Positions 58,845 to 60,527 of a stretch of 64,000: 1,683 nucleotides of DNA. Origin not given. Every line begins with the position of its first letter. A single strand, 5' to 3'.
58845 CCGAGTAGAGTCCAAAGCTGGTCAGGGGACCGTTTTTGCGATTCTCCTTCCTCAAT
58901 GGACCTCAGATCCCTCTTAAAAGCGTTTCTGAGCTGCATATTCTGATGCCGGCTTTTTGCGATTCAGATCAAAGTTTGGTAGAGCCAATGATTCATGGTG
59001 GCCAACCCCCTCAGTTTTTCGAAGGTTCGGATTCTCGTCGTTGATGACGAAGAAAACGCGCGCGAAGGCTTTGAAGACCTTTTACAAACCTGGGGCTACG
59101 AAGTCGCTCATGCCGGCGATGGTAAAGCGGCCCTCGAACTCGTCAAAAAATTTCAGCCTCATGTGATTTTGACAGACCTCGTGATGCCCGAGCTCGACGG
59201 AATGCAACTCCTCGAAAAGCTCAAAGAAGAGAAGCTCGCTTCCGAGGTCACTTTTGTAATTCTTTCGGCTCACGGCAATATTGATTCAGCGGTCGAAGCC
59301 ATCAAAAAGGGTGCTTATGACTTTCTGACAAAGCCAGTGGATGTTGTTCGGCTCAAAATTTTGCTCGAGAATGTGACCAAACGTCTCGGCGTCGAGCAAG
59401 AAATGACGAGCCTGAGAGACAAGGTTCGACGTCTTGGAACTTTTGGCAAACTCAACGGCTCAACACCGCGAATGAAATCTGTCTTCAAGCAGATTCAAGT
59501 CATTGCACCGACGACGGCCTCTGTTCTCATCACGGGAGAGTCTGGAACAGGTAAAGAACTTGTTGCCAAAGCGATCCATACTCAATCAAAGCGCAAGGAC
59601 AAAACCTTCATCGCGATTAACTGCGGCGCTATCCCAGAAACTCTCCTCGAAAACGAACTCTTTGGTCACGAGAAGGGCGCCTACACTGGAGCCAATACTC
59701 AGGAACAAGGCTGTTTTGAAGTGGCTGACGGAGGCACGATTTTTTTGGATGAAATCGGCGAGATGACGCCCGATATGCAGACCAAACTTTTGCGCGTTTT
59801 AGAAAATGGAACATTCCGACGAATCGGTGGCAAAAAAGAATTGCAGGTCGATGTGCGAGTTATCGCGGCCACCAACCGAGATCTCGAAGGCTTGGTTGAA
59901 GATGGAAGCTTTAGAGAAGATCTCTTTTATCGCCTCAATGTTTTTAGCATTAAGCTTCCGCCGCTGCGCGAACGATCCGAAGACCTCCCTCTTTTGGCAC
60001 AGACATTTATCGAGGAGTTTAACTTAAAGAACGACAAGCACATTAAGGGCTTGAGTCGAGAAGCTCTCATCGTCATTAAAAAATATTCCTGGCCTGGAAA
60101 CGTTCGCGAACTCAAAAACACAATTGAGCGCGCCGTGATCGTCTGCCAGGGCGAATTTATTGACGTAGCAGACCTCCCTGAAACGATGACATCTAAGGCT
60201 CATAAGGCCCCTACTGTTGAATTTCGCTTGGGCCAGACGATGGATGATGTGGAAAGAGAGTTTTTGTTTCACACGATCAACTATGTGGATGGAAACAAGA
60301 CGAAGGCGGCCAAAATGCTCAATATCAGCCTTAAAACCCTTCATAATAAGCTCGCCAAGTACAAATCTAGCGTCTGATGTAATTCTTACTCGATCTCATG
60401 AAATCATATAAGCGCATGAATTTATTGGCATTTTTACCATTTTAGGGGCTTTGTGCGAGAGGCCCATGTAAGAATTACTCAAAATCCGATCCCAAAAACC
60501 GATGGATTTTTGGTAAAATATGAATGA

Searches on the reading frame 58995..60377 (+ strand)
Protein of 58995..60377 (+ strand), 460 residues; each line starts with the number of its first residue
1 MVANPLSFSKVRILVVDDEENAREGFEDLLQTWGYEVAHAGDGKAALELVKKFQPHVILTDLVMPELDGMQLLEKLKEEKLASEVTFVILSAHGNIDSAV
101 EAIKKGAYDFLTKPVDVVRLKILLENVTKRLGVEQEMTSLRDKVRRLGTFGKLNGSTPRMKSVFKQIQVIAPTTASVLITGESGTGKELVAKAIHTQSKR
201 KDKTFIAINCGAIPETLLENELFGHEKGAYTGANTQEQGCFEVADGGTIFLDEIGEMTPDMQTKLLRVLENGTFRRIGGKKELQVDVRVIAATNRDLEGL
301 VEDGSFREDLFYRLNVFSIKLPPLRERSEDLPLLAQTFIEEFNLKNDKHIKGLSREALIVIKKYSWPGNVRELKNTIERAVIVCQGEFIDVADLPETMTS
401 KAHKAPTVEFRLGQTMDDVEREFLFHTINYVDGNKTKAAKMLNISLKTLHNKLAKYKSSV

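Call 6: search_protein_families(library=pfam, proteins=[window:58995-60377:+])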
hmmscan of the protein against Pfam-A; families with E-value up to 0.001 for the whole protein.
window:58995-60377:+ (460 aa): 12 families
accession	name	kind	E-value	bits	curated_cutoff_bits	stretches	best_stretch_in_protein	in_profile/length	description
PF00158.32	Sigma54_activat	-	3.3e-74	248.6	20.2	1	154-319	2-167/168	Sigma-54 interaction domain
PF00072.30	Response_reg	-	3.6e-29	101.6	30.2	1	13-121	1-107/111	Response regulator receiver domain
PF25601.1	AAA_lid_14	-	1.2e-28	99.2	27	1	325-406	1-82/87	AAA+ ATPase lid domain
PF14532.12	Sigma54_activ_2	-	4.3e-24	85.8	25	1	155-324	2-138/138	Sigma-54 interaction domain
PF02954.25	HTH_8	-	7.8e-11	42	22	1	416-456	2-42/42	Bacterial regulatory protein, Fis family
PF07724.20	AAA_2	-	4.8e-10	40.2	27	1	175-298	4-128/166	AAA domain (Cdc48 subfamily)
PF07728.20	AAA_5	-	9.9e-09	35.8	22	1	177-295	2-123/139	AAA domain (dynein-related subfamily)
PF00004.35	AAA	-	2.3e-07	31.8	21.2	1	177-295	1-110/131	ATPase family associated with various cellular activities (AAA)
PF01078.27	Mg_chelatase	-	3.8e-05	23.6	20.3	0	232-295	93-158/207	Magnesium chelatase, subunit ChlI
PF13191.12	AAA_16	-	0.00019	22.4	32.6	0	169-269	19-120/167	AAA ATPase domain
PF00493.29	MCM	-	0.00024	20.8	23.3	1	175-295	58-173/224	MCM P-loop domain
PF20161.5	VpsR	-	0.00026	21.2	23.7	1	23-121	20-117/121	VpsR domain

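Call 9: find_encoding_contigs(protein=window:58995-60377:+, flank=3000, max_places=6)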
Protein window:58995-60377:+ (460 aa): 2 contigs read that carry it; 1 place shown.
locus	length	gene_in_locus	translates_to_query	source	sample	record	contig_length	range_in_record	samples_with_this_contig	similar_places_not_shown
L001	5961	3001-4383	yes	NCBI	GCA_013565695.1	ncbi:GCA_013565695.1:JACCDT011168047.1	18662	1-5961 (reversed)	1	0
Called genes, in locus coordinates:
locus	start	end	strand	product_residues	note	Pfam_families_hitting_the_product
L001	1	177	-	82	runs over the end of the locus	-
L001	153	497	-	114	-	PF06155:GBBH-like_N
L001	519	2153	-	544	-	-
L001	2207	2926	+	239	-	PF00512:HisKA, PF02518:HATPase_c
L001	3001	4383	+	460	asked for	PF00072:Response_reg, PF00158:Sigma54_activat, PF14532:Sigma54_activ_2, PF07724:AAA_2, PF00004:AAA (weak), PF07728:AAA_5, PF25601:AAA_lid_14, PF02954:HTH_8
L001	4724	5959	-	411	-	?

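Call 10: find_homologous_proteins(query=window:58995-60377:+, max_evalue=1e-60)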
Query window:58995-60377:+ (460 aa): 7996 proteins with E <= 1e-60 among 8000 candidates; the best 120 are listed.
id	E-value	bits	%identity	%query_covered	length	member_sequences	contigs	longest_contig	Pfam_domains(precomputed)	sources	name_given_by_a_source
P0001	0.0e+0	1011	100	100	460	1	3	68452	PF00158.33,PF07724.21,PF25601.2,PF02954.26,PF00004.36,PF14532.13,PF07728.21,PF00072.31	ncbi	-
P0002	2.9e-253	858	85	99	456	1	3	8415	PF00158.33,PF07724.21,PF25601.2,PF02954.26,PF00493.30,PF00004.36,PF14532.13,PF07728.21,PF00072.31,PF01078.28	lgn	-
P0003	3.1e-253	858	85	99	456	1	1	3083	PF00158.33,PF07724.21,PF25601.2,PF02954.26,PF00493.30,PF00004.36,PF14532.13,PF07728.21,PF00072.31,PF01078.28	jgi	-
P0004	3.7e-252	855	84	99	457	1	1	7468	PF00158.33,PF07724.21,PF25601.2,PF02954.26,PF00004.36,PF14532.13,PF07728.21,PF00072.31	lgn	-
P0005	5.2e-251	851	83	100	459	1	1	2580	PF00158.33,PF07724.21,PF25601.2,PF02954.26,PF00493.30,PF00004.36,PF14532.13,PF07728.21,PF00072.31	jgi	-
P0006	8.4e-250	847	82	100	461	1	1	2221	PF00158.33,PF07724.21,PF25601.2,PF02954.26,PF00004.36,PF14532.13,PF07728.21,PF00072.31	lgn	-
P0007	6.8e-249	844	83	99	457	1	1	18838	PF00158.33,PF07724.21,PF25601.2,PF02954.26,PF00004.36,PF14532.13,PF07728.21,PF00072.31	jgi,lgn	-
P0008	3.9e-248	842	82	100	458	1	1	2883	PF00158.33,PF07724.21,PF25601.2,PF02954.26,PF00004.36,PF14532.13,PF07728.21,PF00072.31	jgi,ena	-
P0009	9.8e-246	834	82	98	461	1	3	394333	PF00158.33,PF07724.21,PF25601.2,PF02954.26,PF00004.36,PF14532.13,PF07728.21,PF00072.31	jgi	jgi:DNA-binding NtrC family response regulator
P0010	1.2e-240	817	81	99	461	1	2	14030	PF00158.33,PF07724.21,PF25601.2,PF02954.26,PF00004.36,PF14532.13,PF07728.21,PF00072.31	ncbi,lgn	-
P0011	1.6e-238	810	80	98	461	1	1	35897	PF00158.33,PF07724.21,PF25601.2,PF02954.26,PF00493.30,PF00004.36,PF14532.13,PF07728.21,PF00072.31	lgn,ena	-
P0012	4.6e-238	808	78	98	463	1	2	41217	PF00158.33,PF07724.21,PF25601.2,PF02954.26,PF00004.36,PF14532.13,PF07728.21,PF00072.31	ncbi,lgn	-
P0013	5.9e-237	805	78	98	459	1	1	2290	PF00158.33,PF07724.21,PF25601.2,PF02954.26,PF00004.36,PF14532.13,PF07728.21,PF00072.31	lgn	-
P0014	6.4e-230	782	76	98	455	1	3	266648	PF00158.33,PF07724.21,PF25601.2,PF02954.26,PF00493.30,PF00004.36,PF14532.13,PF07728.21,PF00072.31,PF01078.28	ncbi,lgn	-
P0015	5.0e-228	775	75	98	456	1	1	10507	PF00158.33,PF07724.21,PF25601.2,PF02954.26,PF00004.36,PF14532.13,PF07728.21,PF00072.31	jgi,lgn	-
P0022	2.3e-217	740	73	99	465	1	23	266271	PF00158.33,PF07724.21,PF25601.2,PF02954.26,PF00004.36,PF14532.13,PF07728.21,PF00072.31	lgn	-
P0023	1.0e-215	735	72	98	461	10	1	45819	PF00158.33,PF07724.21,PF25601.2,PF02954.26,PF00493.30,PF00004.36,PF14532.13,PF07728.21,PF00072.31,PF01078.28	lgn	-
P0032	7.0e-207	706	71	98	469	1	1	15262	PF00158.33,PF07724.21,PF25601.2,PF02954.26,PF00004.36,PF14532.13,PF07728.21,PF00072.31,PF01078.28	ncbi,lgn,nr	ncbi:MAG: sigma-54-dependent Fis family transcriptional regulator [Bradymonadales bacterium]|nr:MAG:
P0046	3.9e-201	687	68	98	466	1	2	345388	PF00158.33,PF07724.21,PF25601.2,PF02954.26,PF00004.36,PF14532.13,PF07728.21,PF00072.31,PF01078.28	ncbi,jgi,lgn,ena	jgi:DNA-binding NtrC family response regulator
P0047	1.4e-200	685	68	98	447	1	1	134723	PF00158.33,PF07724.21,PF25601.2,PF02954.26,PF14532.13,PF07728.21,PF00072.31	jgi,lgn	jgi:DNA-binding NtrC family response regulator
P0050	2.9e-193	661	64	99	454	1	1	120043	PF00158.33,PF07724.21,PF25601.2,PF02954.26,PF00493.30,PF14532.13,PF07728.21,PF00072.31,PF01078.28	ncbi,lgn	-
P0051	1.1e-190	652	63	98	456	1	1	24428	PF00158.33,PF25601.2,PF02954.26,PF00493.30,PF14532.13,PF07728.21,PF00072.31,PF01078.28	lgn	-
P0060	2.4e-160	552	55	97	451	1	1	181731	PF00158.33,PF07724.21,PF25601.2,PF02954.26,PF14532.13,PF07728.21,PF00072.31,PF01078.28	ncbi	ncbi:MAG: sigma-54 dependent transcriptional regulator [Pseudomonadota bacterium]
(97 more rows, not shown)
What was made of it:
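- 58995..60377 (+): NtrC-type enhancer-binding response regulator (460 aa): receiver, sigma-54 AAA+ domain and Fis-type HTH; its sigma-54 contact motif is GAYTGA. About 50 orthologues at 63-85% identity (call 10).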

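Call 11: find_encoding_contigs(protein=P0009, flank=3000, max_places=2)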
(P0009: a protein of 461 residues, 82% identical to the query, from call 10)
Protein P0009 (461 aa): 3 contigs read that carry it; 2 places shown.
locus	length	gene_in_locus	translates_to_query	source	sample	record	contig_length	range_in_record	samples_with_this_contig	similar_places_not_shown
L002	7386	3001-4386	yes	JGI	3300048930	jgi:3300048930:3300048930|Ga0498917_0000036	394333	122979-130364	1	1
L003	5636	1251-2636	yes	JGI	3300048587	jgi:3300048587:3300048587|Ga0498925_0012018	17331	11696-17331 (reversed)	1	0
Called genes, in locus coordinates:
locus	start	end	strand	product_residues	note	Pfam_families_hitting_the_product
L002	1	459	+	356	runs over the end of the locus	PF00089:Trypsin, PF13365:Trypsin_2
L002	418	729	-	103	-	-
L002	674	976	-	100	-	PF06155:GBBH-like_N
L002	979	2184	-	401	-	-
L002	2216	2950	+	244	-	PF00512:HisKA, PF02518:HATPase_c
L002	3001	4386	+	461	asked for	PF00072:Response_reg, PF00158:Sigma54_activat, PF14532:Sigma54_activ_2, PF00004:AAA (weak), PF07724:AAA_2, PF07728:AAA_5, PF25601:AAA_lid_14, PF02954:HTH_8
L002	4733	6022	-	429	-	PF03415:Peptidase_C11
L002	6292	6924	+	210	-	PF03167:UDG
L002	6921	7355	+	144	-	PF00383:dCMP_cyt_deam_1, PF14437:MafB19-deam, PF14439:Bd3614-deam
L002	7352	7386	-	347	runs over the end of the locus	PF03102:NeuB, PF08666:SAF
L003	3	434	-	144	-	?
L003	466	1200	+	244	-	PF00512:HisKA, PF02518:HATPase_c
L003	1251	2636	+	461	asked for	PF00072:Response_reg, PF00158:Sigma54_activat, PF14532:Sigma54_activ_2, PF00004:AAA (weak), PF07724:AAA_2, PF07728:AAA_5, PF25601:AAA_lid_14, PF02954:HTH_8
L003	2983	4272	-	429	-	PF03415:Peptidase_C11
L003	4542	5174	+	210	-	PF03167:UDG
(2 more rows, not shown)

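Call 12: find_encoding_contigs(protein=P0014, flank=3000, max_places=2)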
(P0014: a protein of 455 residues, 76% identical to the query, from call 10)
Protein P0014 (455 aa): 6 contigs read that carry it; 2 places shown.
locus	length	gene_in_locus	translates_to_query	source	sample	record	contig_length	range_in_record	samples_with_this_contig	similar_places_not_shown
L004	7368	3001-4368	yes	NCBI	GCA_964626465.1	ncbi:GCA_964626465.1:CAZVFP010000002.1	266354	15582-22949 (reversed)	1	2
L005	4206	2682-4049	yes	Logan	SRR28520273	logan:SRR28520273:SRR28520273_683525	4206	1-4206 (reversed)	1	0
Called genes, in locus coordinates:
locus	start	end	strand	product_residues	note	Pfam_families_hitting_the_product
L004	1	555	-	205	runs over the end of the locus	PF13489:Methyltransf_23, PF03848:TehB (weak), PF13847:Methyltransf_31, PF08241:Methyltransf_11, PF08242:Methyltransf_12, PF13649:Methyltransf_25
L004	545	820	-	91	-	-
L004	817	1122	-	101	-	PF06155:GBBH-like_N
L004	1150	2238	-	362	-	-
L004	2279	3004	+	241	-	PF00512:HisKA, PF02518:HATPase_c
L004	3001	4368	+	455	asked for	PF00072:Response_reg, PF00493:MCM (weak), PF00158:Sigma54_activat, PF14532:Sigma54_activ_2, PF07724:AAA_2 (weak), PF07728:AAA_5 (weak), PF25601:AAA_lid_14, PF02954:HTH_8, +2 more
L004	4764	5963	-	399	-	PF03415:Peptidase_C11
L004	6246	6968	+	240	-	PF03167:UDG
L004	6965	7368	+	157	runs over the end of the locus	PF00383:dCMP_cyt_deam_1, PF14437:MafB19-deam, PF14439:Bd3614-deam (weak)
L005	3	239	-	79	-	?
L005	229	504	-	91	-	-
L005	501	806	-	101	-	PF06155:GBBH-like_N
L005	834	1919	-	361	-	-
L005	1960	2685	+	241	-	PF00512:HisKA, PF02518:HATPase_c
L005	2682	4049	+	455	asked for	PF00072:Response_reg, PF00493:MCM (weak), PF00158:Sigma54_activat, PF14532:Sigma54_activ_2, PF07724:AAA_2 (weak), PF07728:AAA_5 (weak), PF25601:AAA_lid_14, PF02954:HTH_8, +2 more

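Call 13: find_encoding_contigs(protein=P0032, flank=3000, max_places=2)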
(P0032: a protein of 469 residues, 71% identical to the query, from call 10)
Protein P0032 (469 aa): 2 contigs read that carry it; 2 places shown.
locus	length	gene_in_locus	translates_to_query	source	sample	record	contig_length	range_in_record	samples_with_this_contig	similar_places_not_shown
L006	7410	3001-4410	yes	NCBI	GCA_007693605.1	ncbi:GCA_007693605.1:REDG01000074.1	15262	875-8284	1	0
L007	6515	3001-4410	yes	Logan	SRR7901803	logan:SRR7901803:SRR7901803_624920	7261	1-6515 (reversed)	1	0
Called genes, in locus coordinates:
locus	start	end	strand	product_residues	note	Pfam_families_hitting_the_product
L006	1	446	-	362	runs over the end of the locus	PF00478:IMPDH, PF01645:Glu_synthase (weak), PF01070:FMN_dh (weak)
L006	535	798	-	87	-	-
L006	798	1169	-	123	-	PF06155:GBBH-like_N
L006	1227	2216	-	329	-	-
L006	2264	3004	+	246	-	PF00512:HisKA, PF02518:HATPase_c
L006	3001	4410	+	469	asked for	PF00072:Response_reg, PF00158:Sigma54_activat, PF14532:Sigma54_activ_2, PF00004:AAA (weak), PF07724:AAA_2, PF07728:AAA_5, PF25601:AAA_lid_14, PF02954:HTH_8, +1 more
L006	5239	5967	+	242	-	PF03167:UDG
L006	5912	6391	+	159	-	PF00383:dCMP_cyt_deam_1, PF14437:MafB19-deam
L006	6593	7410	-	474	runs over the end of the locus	-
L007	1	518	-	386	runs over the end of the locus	PF00478:IMPDH, PF01645:Glu_synthase (weak), PF01070:FMN_dh (weak)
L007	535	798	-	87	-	-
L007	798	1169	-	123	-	PF06155:GBBH-like_N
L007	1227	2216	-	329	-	-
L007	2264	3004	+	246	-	PF00512:HisKA, PF02518:HATPase_c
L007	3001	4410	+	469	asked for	PF00072:Response_reg, PF00158:Sigma54_activat, PF14532:Sigma54_activ_2, PF00004:AAA (weak), PF07724:AAA_2, PF07728:AAA_5, PF25601:AAA_lid_14, PF02954:HTH_8, +1 more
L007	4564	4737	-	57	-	-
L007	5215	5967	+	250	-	PF03167:UDG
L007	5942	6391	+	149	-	PF00383:dCMP_cyt_deam_1, PF14437:MafB19-deam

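Call 14: find_encoding_contigs(protein=P0046, flank=3000, max_places=2)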
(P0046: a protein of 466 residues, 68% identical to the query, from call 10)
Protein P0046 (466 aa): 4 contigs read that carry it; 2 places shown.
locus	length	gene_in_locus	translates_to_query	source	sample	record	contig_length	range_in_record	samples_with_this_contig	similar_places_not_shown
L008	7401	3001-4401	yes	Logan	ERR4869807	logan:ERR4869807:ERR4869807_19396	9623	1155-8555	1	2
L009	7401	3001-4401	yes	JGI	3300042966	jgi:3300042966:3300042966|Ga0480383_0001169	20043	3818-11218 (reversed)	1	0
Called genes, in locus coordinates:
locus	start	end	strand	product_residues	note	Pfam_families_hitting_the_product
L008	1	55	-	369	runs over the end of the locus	PF00478:IMPDH, PF00977:His_biosynth (faint), PF01180:DHO_dh (faint), PF01070:FMN_dh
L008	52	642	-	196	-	PF01135:PCMT, PF03848:TehB (weak), PF05724:TPMT (weak), PF13489:Methyltransf_23, PF13847:Methyltransf_31, PF08241:Methyltransf_11, PF08242:Methyltransf_12, PF13649:Methyltransf_25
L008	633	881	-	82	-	-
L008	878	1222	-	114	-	PF06155:GBBH-like_N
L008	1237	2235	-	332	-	-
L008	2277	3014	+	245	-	PF00512:HisKA, PF02518:HATPase_c, PF14501:HATPase_c_5 (weak)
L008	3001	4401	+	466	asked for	PF00072:Response_reg, PF00158:Sigma54_activat, PF14532:Sigma54_activ_2, PF00004:AAA (weak), PF07724:AAA_2 (weak), PF07728:AAA_5, PF25601:AAA_lid_14, PF02954:HTH_8, +1 more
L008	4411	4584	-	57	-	-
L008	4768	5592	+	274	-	PF03167:UDG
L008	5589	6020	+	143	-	PF00383:dCMP_cyt_deam_1, PF14437:MafB19-deam, PF14439:Bd3614-deam (weak)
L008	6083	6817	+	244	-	-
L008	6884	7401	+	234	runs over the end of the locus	PF02348:CTP_transf_3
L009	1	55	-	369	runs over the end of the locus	PF00478:IMPDH, PF00977:His_biosynth (faint), PF01180:DHO_dh (faint), PF01070:FMN_dh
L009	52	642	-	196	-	PF01135:PCMT, PF03848:TehB (weak), PF05724:TPMT (weak), PF13489:Methyltransf_23, PF13847:Methyltransf_31, PF08241:Methyltransf_11, PF08242:Methyltransf_12, PF13649:Methyltransf_25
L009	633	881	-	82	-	-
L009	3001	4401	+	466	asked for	PF00072:Response_reg, PF00158:Sigma54_activat, PF14532:Sigma54_activ_2, PF00004:AAA (weak), PF07724:AAA_2 (weak), PF07728:AAA_5, PF25601:AAA_lid_14, PF02954:HTH_8, +1 more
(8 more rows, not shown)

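Call 15: find_encoding_contigs(protein=P0050, flank=3000, max_places=2)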
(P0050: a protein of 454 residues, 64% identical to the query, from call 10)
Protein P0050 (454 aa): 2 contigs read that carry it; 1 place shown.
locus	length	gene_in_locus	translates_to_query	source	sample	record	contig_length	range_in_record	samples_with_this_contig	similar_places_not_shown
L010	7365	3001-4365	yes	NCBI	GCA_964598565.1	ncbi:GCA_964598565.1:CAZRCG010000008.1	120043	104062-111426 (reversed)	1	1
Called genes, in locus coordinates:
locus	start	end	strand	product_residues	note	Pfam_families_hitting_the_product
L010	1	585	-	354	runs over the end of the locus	PF00478:IMPDH, PF03060:NMO (weak), PF00977:His_biosynth (faint), PF01070:FMN_dh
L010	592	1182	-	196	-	PF03848:TehB, PF01209:Ubie_methyltran (faint), PF13847:Methyltransf_31, PF13649:Methyltransf_25, PF08241:Methyltransf_11, PF08242:Methyltransf_12 (weak)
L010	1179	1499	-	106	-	-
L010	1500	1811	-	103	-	PF06155:GBBH-like_N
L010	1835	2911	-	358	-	-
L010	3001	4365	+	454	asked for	PF00072:Response_reg, PF00493:MCM (faint), PF00158:Sigma54_activat, PF01078:Mg_chelatase (faint), PF14532:Sigma54_activ_2, PF07724:AAA_2, PF25601:AAA_lid_14, PF02954:HTH_8, +1 more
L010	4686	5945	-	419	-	PF03415:Peptidase_C11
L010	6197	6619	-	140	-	PF00383:dCMP_cyt_deam_1, PF14437:MafB19-deam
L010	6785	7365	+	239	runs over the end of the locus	PF03167:UDG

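Call 18: find_encoding_contigs(protein=P0022, flank=3000, max_places=1)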
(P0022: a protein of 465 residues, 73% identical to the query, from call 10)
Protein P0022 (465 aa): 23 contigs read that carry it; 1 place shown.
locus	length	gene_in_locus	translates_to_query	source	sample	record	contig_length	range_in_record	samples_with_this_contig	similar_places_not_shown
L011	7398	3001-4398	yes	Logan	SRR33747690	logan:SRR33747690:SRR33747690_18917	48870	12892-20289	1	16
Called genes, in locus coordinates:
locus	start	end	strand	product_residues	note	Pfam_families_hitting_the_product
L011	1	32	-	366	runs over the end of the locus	PF00478:IMPDH, PF03060:NMO (faint), PF00977:His_biosynth (faint), PF01070:FMN_dh (weak), PF01180:DHO_dh (faint)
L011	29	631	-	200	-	PF03848:TehB, PF05724:TPMT, PF05175:MTS, PF13489:Methyltransf_23, PF13847:Methyltransf_31, PF08241:Methyltransf_11, PF08242:Methyltransf_12, PF13649:Methyltransf_25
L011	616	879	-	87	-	-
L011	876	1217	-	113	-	PF06155:GBBH-like_N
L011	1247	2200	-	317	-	-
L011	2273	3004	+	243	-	PF00512:HisKA, PF02518:HATPase_c, PF14501:HATPase_c_5 (faint)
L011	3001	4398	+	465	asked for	PF00072:Response_reg, PF00158:Sigma54_activat, PF14532:Sigma54_activ_2, PF00004:AAA (weak), PF07724:AAA_2 (weak), PF07728:AAA_5, PF25601:AAA_lid_14, PF02954:HTH_8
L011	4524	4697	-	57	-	-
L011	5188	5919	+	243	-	PF03167:UDG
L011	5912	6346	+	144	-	PF00383:dCMP_cyt_deam_1, PF14437:MafB19-deam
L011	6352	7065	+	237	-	-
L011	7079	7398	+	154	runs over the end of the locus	PF13302:Acetyltransf_3, PF13420:Acetyltransf_4 (weak), PF00583:Acetyltransf_1, PF13508:Acetyltransf_7 (weak)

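Call 19: find_encoding_contigs(protein=P0047, flank=3000, max_places=1)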
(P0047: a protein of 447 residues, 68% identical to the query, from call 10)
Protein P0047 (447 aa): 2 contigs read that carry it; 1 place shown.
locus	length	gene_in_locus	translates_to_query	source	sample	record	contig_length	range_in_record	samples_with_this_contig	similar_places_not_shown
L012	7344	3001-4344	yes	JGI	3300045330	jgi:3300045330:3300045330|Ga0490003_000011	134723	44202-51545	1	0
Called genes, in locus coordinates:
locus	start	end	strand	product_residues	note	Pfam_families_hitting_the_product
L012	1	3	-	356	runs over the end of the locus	PF00478:IMPDH, PF01070:FMN_dh (weak), PF03060:NMO (faint), PF00977:His_biosynth (faint), PF01180:DHO_dh (faint)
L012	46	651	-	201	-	PF13489:Methyltransf_23 (faint), PF13847:Methyltransf_31, PF08241:Methyltransf_11, PF08242:Methyltransf_12 (weak), PF13649:Methyltransf_25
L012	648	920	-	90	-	-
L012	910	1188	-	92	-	PF06155:GBBH-like_N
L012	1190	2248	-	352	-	-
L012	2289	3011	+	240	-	PF00512:HisKA, PF02518:HATPase_c, PF14501:HATPase_c_5 (weak)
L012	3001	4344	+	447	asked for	PF00072:Response_reg, PF00158:Sigma54_activat, PF14532:Sigma54_activ_2, PF07724:AAA_2 (weak), PF07728:AAA_5 (faint), PF25601:AAA_lid_14, PF02954:HTH_8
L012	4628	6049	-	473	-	PF03415:Peptidase_C11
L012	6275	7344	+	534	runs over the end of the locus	-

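Call 20: find_encoding_contigs(protein=P0051, flank=3000, max_places=1)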
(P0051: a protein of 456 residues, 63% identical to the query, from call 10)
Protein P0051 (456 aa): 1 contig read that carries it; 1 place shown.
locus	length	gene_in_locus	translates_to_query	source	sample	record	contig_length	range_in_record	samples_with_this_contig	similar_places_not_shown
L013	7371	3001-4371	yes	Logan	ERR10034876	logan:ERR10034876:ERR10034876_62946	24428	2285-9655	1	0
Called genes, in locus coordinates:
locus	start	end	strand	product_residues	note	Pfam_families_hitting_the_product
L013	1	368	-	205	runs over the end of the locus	-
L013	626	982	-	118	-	PF06155:GBBH-like_N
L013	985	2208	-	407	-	-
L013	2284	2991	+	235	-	PF00512:HisKA, PF13581:HATPase_c_2 (faint), PF02518:HATPase_c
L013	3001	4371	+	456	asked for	PF00072:Response_reg, PF00158:Sigma54_activat, PF00493:MCM (weak), PF14532:Sigma54_activ_2, PF07728:AAA_5 (weak), PF01078:Mg_chelatase (weak), PF25601:AAA_lid_14, PF02954:HTH_8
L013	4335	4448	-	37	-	-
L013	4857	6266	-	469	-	PF03415:Peptidase_C11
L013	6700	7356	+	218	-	PF03167:UDG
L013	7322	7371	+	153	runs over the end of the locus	PF00383:dCMP_cyt_deam_1, PF14437:MafB19-deam, PF14439:Bd3614-deam (weak)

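Call 21: find_encoding_contigs(protein=P0060, flank=3000, max_places=1)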
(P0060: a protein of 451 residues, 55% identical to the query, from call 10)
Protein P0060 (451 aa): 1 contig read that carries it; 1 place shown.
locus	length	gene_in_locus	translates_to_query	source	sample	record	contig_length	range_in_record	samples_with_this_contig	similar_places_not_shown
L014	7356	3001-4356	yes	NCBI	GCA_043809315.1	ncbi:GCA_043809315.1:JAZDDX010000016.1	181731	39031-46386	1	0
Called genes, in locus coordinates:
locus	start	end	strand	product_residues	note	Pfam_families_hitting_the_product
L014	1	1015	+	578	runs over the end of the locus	PF00501:AMP-binding, PF23562:AMP-binding_C_3 (weak)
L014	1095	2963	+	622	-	PF00989:PAS, PF13188:PAS_8, PF08447:PAS_3 (weak), PF00989:PAS, PF08448:PAS_4, PF13426:PAS_9, PF00512:HisKA, PF02518:HATPase_c, +3 more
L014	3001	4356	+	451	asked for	PF00072:Response_reg, PF00158:Sigma54_activat, PF01078:Mg_chelatase (faint), PF14532:Sigma54_activ_2, PF07724:AAA_2, PF07728:AAA_5, PF25601:AAA_lid_14, PF02954:HTH_8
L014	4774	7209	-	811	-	PF17191:RecG_wedge, PF01336:tRNA_anti-codon, PF04851:ResIII, PF00270:DEAD, PF00271:Helicase_C, PF19833:RecG_dom3_C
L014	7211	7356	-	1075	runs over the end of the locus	PF25596:CPSase_L_D1, PF02222:ATP-grasp (weak), PF02786:CPSase_L_D2, PF02787:CPSase_L_D3, PF25596:CPSase_L_D1, PF02222:ATP-grasp, PF02786:CPSase_L_D2, PF02142:MGS, +5 more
